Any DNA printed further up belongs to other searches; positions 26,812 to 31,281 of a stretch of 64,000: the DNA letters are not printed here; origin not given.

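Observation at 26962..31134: One uninterrupted ORF fuses a complete MmpL/RND transporter to a TGT (tRNA-guanine transglycosylase)-fold domain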

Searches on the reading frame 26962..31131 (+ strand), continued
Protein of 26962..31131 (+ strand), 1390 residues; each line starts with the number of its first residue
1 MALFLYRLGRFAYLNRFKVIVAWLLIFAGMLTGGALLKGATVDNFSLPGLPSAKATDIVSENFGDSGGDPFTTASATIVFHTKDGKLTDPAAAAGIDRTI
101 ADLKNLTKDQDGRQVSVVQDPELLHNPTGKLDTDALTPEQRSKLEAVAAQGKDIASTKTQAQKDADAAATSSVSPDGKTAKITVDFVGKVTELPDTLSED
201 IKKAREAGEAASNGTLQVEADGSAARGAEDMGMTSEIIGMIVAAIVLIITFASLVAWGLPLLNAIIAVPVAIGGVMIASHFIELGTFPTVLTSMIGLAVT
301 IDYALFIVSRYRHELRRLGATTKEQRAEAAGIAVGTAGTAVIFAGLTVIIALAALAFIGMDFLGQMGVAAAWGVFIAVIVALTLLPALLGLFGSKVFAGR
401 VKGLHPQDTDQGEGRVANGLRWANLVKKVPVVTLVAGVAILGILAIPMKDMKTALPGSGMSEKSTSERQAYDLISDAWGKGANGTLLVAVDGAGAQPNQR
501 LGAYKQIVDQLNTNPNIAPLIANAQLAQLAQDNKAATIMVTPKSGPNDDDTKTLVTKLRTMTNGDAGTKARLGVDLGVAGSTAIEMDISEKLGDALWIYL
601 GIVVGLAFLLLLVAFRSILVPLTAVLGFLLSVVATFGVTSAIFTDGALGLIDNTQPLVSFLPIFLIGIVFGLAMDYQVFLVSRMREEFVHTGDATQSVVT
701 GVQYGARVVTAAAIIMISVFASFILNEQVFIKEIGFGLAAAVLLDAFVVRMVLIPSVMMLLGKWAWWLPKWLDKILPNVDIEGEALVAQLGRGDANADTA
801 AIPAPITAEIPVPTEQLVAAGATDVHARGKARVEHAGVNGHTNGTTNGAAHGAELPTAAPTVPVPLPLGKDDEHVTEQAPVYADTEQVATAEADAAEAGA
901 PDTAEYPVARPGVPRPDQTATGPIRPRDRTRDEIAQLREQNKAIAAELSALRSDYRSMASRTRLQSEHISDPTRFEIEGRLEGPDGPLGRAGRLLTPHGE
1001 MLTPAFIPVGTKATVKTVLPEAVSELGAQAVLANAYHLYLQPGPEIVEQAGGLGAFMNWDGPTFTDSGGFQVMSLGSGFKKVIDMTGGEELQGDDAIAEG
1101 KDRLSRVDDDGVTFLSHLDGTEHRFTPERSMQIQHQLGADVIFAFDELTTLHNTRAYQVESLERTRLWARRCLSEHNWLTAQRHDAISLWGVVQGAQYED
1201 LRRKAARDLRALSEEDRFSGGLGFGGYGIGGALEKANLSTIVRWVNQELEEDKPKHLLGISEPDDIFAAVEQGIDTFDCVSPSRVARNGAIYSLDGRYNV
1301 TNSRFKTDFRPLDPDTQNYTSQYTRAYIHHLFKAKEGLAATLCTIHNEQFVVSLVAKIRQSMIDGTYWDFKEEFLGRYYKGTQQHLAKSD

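Call 50: list_cluster_members(proteins=[P0001, P0008, P0121])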
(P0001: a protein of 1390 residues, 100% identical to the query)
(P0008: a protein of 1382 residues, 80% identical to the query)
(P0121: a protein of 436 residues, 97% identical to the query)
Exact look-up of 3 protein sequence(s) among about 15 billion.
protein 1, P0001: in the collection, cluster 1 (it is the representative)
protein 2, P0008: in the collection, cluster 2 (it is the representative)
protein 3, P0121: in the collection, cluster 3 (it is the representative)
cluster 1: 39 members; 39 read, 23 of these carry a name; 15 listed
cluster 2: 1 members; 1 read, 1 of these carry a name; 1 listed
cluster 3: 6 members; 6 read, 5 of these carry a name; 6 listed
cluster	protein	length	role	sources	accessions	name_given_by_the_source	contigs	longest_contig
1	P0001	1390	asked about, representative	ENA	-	-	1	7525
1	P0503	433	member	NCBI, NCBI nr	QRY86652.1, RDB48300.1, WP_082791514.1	tRNA guanosine(34) transglycosylase Tgt [Tsukamurella tyrosinosolvens]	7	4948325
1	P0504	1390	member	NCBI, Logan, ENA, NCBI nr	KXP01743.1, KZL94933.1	hypothetical protein AXK59_22060 [Tsukamurella tyrosinosolvens]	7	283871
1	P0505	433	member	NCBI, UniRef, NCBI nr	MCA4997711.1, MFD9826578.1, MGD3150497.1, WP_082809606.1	tRNA guanosine(34) transglycosylase Tgt [Tsukamurella tyrosinosolvens] | tRNA guanosine(34) transglycosylase Tgt n=1 Tax=Tsukamurella tyrosinosolvens TaxID=57704 ...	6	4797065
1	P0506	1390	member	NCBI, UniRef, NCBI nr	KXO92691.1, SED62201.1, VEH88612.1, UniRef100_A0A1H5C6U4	Queuine tRNA-ribosyltransferase (plasmid) [Tsukamurella tyrosinosolvens] | Queuine tRNA-ribosyltransferase n=2 Tax=Tsukamurella tyrosinosolvens TaxID=57704 ... | hypothetical protein AXK58_18995 [Tsukamurella tyrosinosolvens]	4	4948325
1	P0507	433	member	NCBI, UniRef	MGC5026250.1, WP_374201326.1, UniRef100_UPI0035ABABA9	tRNA guanosine(34) transglycosylase Tgt [Tsukamurella sp. M9C] | tRNA guanosine(34) transglycosylase Tgt n=1 Tax=Tsukamurella TaxID=2060 ...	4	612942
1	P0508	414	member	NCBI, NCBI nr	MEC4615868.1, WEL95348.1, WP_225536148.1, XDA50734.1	tRNA guanosine(34) transglycosylase Tgt [Tsukamurella tyrosinosolvens]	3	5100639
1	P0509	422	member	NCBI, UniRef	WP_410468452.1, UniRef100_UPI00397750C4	tRNA guanosine(34) transglycosylase Tgt [Tsukamurella columbiensis] | tRNA guanosine(34) transglycosylase Tgt n=1 Tax=Tsukamurella TaxID=2060 ...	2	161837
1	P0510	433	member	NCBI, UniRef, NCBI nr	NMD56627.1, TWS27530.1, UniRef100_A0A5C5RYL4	tRNA guanosine(34) transglycosylase Tgt [Tsukamurella conjunctivitidis] | Queuine tRNA-ribosyltransferase n=2 Tax=Tsukamurella TaxID=2060 RepID=A0A5C5RYL4_9ACTN | tRNA guanosine(34) transglycosylase Tgt [Tsukamurella columbiensis]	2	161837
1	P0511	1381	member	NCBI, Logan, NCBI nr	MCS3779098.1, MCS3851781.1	tRNA-guanine transglycosylase [Tsukamurella ocularis]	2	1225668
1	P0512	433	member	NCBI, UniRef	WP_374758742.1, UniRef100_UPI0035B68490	tRNA guanosine(34) transglycosylase Tgt [Tsukamurella ocularis] | tRNA guanosine(34) transglycosylase Tgt n=1 Tax=Tsukamurella ocularis TaxID=1970234 ...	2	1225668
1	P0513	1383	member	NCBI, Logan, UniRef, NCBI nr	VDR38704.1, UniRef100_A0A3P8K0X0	Queuine tRNA-ribosyltransferase [Tsukamurella paurometabola] | Queuine tRNA-ribosyltransferase n=2 Tax=Tsukamurella paurometabola TaxID=2061 ...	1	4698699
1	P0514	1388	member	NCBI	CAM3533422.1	tRNA guanosine(34) transglycosylase Tgt [Tsukamurella ocularis]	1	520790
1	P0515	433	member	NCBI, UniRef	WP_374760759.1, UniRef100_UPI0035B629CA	tRNA guanosine(34) transglycosylase Tgt [Tsukamurella ocularis] | tRNA guanosine(34) transglycosylase Tgt n=1 Tax=Tsukamurella ocularis TaxID=1970234 ...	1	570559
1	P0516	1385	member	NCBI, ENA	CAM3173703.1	tRNA guanosine(34) transglycosylase Tgt [Tsukamurella hominis]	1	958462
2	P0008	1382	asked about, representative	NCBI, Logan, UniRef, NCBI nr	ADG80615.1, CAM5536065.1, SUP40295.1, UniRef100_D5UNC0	Queuine tRNA-ribosyltransferase OS=Tsukamurella paurometabola (strain ATCC 8368 / DSM / ... | Queuine tRNA-ribosyltransferase n=2 Tax=Tsukamurella paurometabola TaxID=2061 ... | queuine tRNA-ribosyltransferase [Tsukamurella paurometabola DSM 20162]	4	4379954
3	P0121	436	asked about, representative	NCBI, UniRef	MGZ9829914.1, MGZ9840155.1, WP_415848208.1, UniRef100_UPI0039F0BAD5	tRNA guanosine(34) transglycosylase Tgt [Tsukamurella ocularis] | tRNA guanosine(34) transglycosylase Tgt n=1 Tax=Tsukamurella ocularis TaxID=1970234 ...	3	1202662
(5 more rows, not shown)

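Call 73: find_encoding_contigs(protein=P0005, flank=500, max_places=2)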
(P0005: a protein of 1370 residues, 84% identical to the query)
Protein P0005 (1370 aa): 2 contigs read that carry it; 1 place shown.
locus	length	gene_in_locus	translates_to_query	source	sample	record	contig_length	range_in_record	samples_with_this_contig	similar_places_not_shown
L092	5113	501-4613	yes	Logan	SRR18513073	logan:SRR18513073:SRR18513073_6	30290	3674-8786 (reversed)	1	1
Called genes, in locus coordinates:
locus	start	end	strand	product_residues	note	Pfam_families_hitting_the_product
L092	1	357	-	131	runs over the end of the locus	-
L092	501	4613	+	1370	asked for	PF03176:MMPL, PF01702:TGT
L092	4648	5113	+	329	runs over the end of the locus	PF01965:DJ-1_PfpI, PF00165:HTH_AraC (weak), PF12833:HTH_18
